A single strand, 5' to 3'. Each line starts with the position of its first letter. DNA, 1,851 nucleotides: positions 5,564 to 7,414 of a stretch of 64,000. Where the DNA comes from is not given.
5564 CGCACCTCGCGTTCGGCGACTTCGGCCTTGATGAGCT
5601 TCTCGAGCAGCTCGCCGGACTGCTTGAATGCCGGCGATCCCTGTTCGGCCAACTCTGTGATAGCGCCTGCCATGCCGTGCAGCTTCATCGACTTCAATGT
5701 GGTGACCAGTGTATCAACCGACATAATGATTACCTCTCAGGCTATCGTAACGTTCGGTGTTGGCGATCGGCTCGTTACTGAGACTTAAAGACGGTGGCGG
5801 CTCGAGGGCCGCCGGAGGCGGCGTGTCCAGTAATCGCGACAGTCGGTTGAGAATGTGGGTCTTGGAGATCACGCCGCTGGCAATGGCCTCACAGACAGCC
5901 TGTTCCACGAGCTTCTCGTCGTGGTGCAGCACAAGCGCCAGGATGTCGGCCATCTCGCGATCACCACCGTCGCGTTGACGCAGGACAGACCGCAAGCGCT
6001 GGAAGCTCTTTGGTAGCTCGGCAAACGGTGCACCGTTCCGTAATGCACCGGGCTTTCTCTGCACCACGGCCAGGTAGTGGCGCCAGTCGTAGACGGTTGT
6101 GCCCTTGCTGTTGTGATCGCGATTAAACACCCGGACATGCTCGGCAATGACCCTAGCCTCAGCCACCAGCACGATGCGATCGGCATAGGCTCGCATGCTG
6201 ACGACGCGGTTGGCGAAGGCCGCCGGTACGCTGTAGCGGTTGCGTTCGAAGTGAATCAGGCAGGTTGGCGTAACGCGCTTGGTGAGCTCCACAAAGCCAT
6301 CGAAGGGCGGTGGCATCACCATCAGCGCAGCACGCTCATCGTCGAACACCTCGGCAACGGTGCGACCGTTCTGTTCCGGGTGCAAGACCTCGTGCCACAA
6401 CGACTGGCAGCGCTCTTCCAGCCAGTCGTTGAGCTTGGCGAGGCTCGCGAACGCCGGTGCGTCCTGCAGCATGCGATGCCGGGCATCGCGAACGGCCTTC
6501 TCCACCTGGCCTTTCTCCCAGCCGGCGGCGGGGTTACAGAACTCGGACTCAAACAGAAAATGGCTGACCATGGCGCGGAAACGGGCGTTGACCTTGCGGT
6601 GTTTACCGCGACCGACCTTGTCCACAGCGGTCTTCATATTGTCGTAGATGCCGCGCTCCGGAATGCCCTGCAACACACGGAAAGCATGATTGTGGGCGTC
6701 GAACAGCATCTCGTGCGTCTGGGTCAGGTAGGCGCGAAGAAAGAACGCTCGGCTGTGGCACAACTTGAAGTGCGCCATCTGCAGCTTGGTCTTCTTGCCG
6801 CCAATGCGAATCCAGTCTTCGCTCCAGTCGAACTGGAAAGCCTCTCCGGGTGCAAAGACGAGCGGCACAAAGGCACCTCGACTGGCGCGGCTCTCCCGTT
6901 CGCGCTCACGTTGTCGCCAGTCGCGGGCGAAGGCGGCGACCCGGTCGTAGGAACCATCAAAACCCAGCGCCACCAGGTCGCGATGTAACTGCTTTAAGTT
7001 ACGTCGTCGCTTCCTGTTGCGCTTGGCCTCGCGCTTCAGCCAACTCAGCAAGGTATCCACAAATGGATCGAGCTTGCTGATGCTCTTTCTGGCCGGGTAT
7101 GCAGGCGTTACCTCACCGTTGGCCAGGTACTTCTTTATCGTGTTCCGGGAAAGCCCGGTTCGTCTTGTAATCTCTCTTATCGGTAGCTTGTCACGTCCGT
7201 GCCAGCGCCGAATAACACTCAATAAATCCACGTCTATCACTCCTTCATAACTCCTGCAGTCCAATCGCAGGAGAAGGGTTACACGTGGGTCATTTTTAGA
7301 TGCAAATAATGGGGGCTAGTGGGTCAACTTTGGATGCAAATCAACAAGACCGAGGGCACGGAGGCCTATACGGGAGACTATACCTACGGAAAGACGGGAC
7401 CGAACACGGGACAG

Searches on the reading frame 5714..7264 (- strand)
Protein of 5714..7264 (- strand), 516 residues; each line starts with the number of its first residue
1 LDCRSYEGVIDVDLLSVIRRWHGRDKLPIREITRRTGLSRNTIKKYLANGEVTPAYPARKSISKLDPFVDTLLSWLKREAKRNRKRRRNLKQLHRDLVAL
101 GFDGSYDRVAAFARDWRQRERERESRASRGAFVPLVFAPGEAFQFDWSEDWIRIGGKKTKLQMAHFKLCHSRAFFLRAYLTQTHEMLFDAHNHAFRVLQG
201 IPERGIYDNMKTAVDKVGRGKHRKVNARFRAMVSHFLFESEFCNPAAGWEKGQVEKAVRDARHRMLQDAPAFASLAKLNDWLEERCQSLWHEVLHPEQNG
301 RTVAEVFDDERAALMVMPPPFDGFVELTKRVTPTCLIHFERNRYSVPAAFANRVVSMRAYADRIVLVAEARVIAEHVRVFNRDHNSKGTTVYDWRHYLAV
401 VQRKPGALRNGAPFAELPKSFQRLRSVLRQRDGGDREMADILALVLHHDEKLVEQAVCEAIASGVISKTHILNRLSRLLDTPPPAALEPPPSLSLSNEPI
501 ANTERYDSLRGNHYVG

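Call 15: search_protein_families(library=pfam, proteins=[window:5714-7264:-])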
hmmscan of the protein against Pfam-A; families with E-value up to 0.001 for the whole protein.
window:5714-7264:- (516 aa): 1 family
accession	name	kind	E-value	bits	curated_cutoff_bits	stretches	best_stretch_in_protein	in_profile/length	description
PF22483.2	Mu-transpos_C_2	-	5.6e-16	58.4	27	1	318-383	3-68/73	Mu transposase, C-terminal domain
